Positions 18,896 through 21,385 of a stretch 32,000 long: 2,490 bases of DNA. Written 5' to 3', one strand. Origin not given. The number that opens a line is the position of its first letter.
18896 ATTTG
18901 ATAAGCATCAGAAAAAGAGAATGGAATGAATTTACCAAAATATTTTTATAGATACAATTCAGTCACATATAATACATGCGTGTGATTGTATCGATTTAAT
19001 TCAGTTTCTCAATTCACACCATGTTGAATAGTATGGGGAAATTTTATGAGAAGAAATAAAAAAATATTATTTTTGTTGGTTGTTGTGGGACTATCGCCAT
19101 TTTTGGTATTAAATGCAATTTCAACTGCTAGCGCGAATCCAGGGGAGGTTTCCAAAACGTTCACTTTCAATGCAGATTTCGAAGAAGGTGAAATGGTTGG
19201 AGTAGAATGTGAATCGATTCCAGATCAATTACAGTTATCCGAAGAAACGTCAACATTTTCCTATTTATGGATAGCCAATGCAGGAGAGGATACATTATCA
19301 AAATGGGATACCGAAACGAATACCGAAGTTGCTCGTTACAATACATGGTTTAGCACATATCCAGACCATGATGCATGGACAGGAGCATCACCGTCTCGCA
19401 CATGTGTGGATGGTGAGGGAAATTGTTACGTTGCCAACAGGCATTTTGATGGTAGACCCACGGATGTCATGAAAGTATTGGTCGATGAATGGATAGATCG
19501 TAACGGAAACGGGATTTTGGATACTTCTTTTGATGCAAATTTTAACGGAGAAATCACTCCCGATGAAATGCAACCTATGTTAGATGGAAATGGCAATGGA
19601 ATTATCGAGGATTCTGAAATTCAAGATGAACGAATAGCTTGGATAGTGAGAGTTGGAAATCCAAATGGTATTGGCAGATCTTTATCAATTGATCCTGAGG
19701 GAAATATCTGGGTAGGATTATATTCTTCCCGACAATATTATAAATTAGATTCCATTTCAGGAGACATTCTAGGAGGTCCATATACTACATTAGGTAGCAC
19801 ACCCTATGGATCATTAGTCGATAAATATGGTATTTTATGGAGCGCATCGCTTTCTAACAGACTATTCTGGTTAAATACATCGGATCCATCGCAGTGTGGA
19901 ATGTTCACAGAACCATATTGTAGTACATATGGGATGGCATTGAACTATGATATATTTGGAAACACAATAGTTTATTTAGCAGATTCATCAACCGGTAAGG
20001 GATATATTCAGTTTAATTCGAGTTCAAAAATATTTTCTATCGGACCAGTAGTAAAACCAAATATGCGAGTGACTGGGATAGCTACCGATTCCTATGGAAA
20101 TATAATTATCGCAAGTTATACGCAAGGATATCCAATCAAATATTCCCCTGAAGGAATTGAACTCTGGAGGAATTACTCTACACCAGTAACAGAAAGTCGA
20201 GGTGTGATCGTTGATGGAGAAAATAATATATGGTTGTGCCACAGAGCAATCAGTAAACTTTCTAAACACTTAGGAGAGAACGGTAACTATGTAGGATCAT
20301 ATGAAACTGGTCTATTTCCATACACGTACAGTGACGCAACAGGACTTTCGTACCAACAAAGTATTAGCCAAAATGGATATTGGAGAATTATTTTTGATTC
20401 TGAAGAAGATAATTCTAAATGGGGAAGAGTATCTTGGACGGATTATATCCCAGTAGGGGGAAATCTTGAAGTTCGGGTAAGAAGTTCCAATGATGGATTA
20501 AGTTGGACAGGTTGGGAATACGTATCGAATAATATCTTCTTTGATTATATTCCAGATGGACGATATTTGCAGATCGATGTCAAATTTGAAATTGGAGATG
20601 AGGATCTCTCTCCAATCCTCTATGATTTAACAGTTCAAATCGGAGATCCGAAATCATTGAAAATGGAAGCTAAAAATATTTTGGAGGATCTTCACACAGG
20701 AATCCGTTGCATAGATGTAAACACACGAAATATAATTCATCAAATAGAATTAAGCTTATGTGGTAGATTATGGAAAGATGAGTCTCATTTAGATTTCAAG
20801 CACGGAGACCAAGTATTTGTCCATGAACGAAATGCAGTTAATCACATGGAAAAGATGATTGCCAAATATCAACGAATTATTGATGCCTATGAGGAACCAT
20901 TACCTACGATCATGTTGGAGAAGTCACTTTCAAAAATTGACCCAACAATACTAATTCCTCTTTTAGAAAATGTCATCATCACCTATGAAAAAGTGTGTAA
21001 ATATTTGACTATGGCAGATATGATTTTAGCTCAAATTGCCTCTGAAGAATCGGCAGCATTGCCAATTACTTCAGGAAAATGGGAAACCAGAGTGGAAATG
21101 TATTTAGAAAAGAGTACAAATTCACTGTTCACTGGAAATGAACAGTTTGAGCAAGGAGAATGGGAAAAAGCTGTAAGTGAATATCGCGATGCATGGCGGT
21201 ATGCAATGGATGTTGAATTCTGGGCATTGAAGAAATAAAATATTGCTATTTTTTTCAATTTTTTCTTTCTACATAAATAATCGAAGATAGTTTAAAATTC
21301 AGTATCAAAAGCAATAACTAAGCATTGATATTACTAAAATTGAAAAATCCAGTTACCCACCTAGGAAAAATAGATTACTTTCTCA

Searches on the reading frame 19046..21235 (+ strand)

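Call 17: search_protein_families(library=pfam, proteins=[window:19046-21235:+])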
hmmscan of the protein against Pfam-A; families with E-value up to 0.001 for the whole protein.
window:19046-21235:+ (730 aa): 2 families
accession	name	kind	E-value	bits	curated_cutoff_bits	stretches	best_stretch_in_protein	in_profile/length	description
PF07494.17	Reg_prop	-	2.2e-05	24.5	20.4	0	207-225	5-22/24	Two component regulator propeller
PF08450.18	SGL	-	0.0003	20.9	26.3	0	279-382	123-225/246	SMP-30/Gluconolactonase/LRE-like region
